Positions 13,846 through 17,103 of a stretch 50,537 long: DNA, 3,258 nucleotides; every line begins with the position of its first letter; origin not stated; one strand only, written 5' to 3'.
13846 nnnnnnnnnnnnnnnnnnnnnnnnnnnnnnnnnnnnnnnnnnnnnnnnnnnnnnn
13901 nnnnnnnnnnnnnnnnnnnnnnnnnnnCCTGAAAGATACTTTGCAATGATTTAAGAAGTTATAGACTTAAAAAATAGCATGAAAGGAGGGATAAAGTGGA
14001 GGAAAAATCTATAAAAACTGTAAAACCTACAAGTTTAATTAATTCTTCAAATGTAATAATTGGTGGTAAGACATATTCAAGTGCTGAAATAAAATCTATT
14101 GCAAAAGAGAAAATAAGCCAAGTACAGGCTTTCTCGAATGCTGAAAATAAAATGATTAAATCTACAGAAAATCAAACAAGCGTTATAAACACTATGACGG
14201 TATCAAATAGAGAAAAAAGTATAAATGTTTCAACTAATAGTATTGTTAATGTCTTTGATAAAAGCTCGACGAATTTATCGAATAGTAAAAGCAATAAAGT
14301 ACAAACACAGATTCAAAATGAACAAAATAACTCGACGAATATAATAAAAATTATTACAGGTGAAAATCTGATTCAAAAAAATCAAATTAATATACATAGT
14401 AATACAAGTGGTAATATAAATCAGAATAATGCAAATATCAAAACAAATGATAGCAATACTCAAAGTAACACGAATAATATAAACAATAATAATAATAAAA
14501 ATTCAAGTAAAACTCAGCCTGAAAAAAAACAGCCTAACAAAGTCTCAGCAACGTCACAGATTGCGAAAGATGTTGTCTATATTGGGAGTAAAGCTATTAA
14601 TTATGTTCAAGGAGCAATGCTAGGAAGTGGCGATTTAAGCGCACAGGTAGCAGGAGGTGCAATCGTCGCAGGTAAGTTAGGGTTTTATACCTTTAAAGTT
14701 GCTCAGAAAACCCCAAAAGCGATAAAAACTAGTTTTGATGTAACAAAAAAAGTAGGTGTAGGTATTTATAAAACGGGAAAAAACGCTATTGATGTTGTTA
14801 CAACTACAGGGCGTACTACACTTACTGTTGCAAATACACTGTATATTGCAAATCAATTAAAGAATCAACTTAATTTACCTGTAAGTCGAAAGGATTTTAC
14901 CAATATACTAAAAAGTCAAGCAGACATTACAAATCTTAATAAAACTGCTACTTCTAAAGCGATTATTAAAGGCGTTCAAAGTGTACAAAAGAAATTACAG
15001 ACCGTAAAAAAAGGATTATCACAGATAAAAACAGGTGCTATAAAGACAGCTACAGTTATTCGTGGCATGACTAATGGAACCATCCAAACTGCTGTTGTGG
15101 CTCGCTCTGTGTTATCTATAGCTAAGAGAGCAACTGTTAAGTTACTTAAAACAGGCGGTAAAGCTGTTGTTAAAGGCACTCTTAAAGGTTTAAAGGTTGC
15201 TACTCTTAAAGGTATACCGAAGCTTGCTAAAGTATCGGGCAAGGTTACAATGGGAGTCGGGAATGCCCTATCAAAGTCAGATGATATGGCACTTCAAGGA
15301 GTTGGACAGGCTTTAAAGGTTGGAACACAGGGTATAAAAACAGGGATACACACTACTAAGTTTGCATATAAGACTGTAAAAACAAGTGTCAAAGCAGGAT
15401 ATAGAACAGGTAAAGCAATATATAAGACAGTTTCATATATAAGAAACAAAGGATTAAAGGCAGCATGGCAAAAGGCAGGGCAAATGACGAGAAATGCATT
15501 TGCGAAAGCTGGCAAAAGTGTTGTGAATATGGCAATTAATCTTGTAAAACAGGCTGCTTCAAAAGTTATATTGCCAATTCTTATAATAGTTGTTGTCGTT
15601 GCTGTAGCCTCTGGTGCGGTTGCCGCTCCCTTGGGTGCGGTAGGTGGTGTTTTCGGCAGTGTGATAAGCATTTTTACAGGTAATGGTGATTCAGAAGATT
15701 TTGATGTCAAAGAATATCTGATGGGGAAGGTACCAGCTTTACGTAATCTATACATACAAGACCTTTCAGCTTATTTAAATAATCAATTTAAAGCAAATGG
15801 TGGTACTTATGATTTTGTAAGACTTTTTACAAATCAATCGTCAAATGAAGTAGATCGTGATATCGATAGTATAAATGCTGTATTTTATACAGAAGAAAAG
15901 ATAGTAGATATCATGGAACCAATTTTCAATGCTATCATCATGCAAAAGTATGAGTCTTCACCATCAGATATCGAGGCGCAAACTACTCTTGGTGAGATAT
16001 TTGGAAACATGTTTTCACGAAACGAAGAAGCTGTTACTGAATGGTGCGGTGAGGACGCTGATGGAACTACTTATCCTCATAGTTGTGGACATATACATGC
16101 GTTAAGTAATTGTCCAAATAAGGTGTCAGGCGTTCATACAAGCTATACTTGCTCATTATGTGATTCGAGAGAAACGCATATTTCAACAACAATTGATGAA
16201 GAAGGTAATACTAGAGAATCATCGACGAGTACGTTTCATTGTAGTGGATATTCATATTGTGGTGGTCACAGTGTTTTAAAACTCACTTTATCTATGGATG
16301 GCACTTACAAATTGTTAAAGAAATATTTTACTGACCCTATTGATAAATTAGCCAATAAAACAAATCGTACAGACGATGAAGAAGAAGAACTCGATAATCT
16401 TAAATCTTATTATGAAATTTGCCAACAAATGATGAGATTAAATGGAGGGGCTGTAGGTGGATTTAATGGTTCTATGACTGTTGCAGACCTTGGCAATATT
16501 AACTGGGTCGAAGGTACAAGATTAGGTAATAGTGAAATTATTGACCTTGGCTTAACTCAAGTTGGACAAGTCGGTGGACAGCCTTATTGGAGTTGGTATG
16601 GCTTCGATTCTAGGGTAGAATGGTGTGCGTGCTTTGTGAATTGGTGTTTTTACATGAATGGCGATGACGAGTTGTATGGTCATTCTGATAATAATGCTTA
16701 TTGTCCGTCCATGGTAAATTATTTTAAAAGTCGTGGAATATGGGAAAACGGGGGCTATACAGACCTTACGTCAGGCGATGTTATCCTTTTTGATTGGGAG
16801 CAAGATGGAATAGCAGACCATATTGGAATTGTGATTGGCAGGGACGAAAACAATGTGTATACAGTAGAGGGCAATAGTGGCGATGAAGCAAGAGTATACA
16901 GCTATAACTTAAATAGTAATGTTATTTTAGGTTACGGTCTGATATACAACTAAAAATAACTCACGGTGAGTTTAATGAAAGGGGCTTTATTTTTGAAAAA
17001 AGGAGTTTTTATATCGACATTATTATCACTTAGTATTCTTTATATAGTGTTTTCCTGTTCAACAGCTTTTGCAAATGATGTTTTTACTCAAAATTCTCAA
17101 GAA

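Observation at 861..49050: Fourteen copies of a 15-bp perfect palindrome AACTCAC-S-GTGAGTT dispersed round the whole replicon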

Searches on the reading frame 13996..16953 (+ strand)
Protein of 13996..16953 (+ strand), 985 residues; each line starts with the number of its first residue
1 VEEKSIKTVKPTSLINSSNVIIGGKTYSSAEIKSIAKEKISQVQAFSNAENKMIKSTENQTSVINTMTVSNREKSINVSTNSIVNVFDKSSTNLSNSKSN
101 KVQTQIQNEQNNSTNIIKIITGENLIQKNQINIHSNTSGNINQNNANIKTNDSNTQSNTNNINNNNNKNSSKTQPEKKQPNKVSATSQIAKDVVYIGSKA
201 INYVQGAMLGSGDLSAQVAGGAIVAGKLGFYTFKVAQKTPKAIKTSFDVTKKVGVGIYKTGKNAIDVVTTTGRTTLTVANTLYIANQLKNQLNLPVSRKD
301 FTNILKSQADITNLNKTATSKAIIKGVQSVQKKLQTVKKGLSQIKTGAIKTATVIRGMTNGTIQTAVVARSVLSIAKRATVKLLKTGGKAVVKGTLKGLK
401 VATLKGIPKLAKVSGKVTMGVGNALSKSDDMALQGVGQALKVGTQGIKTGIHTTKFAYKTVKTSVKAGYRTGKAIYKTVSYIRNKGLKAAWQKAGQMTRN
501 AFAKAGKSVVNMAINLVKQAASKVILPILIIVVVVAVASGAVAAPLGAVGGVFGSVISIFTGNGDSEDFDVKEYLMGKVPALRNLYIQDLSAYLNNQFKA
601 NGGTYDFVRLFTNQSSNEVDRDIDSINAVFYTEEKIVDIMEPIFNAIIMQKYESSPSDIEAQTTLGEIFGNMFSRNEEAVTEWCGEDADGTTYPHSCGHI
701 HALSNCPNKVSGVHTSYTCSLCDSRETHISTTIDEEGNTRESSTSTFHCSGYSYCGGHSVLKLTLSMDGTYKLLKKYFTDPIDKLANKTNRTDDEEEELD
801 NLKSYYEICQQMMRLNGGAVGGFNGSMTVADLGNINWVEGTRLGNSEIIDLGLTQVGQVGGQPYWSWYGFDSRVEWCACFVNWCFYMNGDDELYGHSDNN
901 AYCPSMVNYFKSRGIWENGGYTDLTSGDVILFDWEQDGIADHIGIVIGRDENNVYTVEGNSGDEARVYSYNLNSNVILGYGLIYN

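Call 56: search_protein_families(library=pfam, proteins=[window:13996-16953:+], max_evalue=0.001)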
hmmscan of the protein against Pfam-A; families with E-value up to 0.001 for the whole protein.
window:13996-16953:+ (985 aa): 1 family
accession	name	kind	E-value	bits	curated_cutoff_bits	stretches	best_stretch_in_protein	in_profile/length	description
PF05257.22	CHAP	-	1.9e-07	31.9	26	1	873-960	5-81/81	CHAP domain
